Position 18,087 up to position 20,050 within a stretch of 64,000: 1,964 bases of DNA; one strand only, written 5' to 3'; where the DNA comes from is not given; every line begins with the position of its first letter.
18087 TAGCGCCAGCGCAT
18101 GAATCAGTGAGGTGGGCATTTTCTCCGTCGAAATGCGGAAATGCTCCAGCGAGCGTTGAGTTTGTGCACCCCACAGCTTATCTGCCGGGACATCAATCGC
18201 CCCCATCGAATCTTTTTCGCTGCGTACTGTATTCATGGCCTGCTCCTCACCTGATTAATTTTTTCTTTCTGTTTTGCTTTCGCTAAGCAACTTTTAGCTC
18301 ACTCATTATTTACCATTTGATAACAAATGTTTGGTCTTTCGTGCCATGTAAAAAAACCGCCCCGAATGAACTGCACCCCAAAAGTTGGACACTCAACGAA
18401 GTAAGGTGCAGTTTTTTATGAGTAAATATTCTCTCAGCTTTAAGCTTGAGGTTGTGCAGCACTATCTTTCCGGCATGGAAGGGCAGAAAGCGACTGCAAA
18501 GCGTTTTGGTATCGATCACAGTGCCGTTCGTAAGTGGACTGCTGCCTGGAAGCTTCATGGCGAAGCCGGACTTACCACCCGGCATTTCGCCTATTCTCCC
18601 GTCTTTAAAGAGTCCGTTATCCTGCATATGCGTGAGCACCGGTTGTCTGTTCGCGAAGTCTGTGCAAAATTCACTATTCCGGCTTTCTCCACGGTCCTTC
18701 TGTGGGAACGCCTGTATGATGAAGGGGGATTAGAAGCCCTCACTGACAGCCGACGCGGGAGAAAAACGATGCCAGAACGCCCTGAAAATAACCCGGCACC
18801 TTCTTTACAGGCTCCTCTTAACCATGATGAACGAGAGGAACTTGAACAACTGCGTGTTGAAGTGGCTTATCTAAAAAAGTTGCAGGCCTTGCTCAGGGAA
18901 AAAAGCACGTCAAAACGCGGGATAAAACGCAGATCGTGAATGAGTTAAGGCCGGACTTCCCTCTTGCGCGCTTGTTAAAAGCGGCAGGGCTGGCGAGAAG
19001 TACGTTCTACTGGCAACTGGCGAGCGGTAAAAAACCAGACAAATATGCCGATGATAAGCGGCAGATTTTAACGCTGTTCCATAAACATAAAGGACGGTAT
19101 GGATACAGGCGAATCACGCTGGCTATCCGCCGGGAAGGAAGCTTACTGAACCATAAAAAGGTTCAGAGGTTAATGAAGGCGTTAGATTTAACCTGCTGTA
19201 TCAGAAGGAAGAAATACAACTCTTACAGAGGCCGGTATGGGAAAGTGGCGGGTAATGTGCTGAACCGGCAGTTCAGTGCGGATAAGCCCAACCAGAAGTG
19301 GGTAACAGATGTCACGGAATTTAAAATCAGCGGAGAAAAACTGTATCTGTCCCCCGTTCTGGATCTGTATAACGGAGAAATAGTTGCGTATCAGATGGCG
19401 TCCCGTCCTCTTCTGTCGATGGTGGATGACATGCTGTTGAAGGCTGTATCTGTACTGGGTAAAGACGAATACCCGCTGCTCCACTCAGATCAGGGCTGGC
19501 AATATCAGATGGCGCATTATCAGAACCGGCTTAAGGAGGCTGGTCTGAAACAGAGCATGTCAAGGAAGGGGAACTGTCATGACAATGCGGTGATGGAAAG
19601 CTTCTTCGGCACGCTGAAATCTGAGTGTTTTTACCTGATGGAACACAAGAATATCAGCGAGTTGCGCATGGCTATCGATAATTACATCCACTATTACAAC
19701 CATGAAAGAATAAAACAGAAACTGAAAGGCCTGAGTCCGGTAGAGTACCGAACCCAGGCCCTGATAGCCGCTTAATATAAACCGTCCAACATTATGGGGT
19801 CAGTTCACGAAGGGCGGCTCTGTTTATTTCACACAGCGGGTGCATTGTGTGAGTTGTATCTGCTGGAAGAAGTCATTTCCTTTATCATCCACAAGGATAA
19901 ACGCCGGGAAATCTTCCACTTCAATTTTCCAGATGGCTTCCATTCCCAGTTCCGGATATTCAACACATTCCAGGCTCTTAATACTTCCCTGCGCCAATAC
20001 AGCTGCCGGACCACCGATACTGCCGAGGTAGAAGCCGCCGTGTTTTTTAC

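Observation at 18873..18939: Intact programmed -1 frameshift window in the IS (A_AAA_AAG)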

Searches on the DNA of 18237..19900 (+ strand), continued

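Call 63: search_dna_similar(query=window:18367-19807:+, collection=plasmids, mode=near, max_rows=40)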
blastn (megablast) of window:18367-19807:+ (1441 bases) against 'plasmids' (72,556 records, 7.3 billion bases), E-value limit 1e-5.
Records with a match: 470; places in all: 476; records where one place covers at least 80% of the query: 1.
Best place of each record, by identity: 95-99% 1; 90-95% 2; 80-90% 454; 60-80% 13.
By first word of the organism name: Klebsiella 447; Escherichia 19; Pantoea 2; Enterobacter 1; Citrobacter 1.
By predicted mobility (MOB-suite, as given by PLSDB): non-mobilizable 373; conjugative 87; mobilizable 10.
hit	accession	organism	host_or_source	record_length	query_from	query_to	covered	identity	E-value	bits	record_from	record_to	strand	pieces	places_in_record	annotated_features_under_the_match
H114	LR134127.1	Klebsiella aerogenes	not available: to be reported later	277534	1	1441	100%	91.5%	0e+0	1980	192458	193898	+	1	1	YadA protein | putative ISRSO11-transposase orfA protein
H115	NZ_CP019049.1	Klebsiella pneumoniae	Homo sapiens,sputum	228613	1133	1441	21%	87.4%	1e-92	348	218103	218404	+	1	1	none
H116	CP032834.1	Klebsiella pneumoniae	Homo sapiens,sputum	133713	1133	1441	21%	87.1%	2e-91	344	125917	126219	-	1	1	none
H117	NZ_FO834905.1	Klebsiella pneumoniae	-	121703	1133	1441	21%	87.1%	2e-91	344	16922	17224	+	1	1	none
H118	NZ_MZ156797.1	Klebsiella pneumoniae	-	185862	1133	1441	21%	87.1%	2e-91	344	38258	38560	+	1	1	none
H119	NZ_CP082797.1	Klebsiella pneumoniae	Homo sapiens,Swab from Pharynx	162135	1133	1441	21%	87.1%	2e-91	344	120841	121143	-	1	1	none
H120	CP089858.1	Klebsiella pneumoniae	Homo sapiens,blood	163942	1133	1441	21%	87.1%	2e-91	344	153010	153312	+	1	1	none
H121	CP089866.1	Klebsiella pneumoniae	Homo sapiens,blood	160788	1133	1441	21%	87.1%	2e-91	344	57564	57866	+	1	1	none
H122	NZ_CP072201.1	Klebsiella pneumoniae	Homo sapiens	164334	1133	1441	21%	87.1%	2e-91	344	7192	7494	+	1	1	none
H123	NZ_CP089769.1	Klebsiella pneumoniae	Homo sapiens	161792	1133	1441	21%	87.1%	2e-91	344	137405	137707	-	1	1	none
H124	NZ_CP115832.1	Klebsiella pneumoniae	Homo sapiens,Culture,Caecal effluent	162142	1133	1441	21%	87.1%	2e-91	344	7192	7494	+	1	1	none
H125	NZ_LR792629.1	Klebsiella pneumoniae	Homo sapiens,blood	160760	1133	1441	21%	87.1%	2e-91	344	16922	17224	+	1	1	none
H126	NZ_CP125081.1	Klebsiella pneumoniae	Homo sapiens,aerobic blood culture ...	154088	1133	1441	21%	87.1%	2e-91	344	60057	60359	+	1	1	none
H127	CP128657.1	Klebsiella pneumoniae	Homo sapiens,blood, liver abscess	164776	1133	1441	21%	87.1%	2e-91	344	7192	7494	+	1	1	class I SAM-dependent methyltransferase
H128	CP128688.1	Klebsiella pneumoniae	Homo sapiens,blood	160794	1133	1441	21%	87.1%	2e-91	344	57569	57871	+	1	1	none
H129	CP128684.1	Klebsiella pneumoniae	Homo sapiens,UNknown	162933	1133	1441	21%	87.1%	2e-91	344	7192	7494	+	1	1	none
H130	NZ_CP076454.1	Klebsiella pneumoniae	Homo sapiens,blood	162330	1133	1441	21%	86.8%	9e-90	339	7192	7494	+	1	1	none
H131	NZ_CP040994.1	Klebsiella pneumoniae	NIST Mixed Microbial RM strain,ATCC ...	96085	1133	1441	21%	86.5%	5e-87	329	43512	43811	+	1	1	none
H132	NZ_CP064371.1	Klebsiella pneumoniae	-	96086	1133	1441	21%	86.5%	5e-87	329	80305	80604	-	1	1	none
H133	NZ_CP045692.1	Klebsiella pneumoniae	Homo sapiens,blood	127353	1133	1441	21%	86.5%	5e-87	329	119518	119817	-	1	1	none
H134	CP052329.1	Klebsiella pneumoniae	Homo sapiens,blood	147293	1107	1441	23%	76.8%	3e-44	187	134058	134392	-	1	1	IS3-like element ISKpn1 family transposase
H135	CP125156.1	Klebsiella pneumoniae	-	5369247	1107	1441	23%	76.8%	3e-44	187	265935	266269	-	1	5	none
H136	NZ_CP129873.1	Klebsiella pneumoniae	Homo sapiens,whole organism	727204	1107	1441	23%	76.8%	3e-44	187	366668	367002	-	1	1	IS3-like element ISKpn1 family transposase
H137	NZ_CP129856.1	Klebsiella pneumoniae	Homo sapiens,whole organism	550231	1107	1441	23%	76.8%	3e-44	187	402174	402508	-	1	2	IS3-like element ISKpn1 family transposase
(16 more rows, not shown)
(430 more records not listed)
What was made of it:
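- Closest known: IS1397 and ISKpn1. Same: ISKpn1 matches the 3' end at 77% nucleotide identity (call 63).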

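Call 64: get_annotated_region(hit=H114, flank=300)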
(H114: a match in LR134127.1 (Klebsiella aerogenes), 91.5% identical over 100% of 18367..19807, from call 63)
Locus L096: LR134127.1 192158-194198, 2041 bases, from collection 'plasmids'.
description: Klebsiella aerogenes strain NCTC10006 genome assembly, plasmid: 7
organism: Klebsiella aerogenes (NCBI taxid 548)
taxonomy: Bacteria; Pseudomonadota; Gammaproteobacteria; Enterobacterales; Enterobacteriaceae; Klebsiella; Klebsiella aerogenes
host: -; source: not available: to be reported later; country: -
typing (MOB-suite, as given by PLSDB): non-mobilizable
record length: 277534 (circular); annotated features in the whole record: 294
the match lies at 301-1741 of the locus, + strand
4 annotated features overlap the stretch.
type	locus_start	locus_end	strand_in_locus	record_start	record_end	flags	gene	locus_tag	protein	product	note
CDS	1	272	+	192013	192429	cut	rbn_2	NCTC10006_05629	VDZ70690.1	Ribonuclease Z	-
CDS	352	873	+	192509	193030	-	-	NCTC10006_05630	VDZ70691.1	putative ISRSO11-transposase orfA protein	-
CDS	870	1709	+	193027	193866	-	-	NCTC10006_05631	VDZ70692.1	YadA protein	-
CDS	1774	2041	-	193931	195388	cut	nuoN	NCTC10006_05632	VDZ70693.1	NADH dehydrogenase subunit N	-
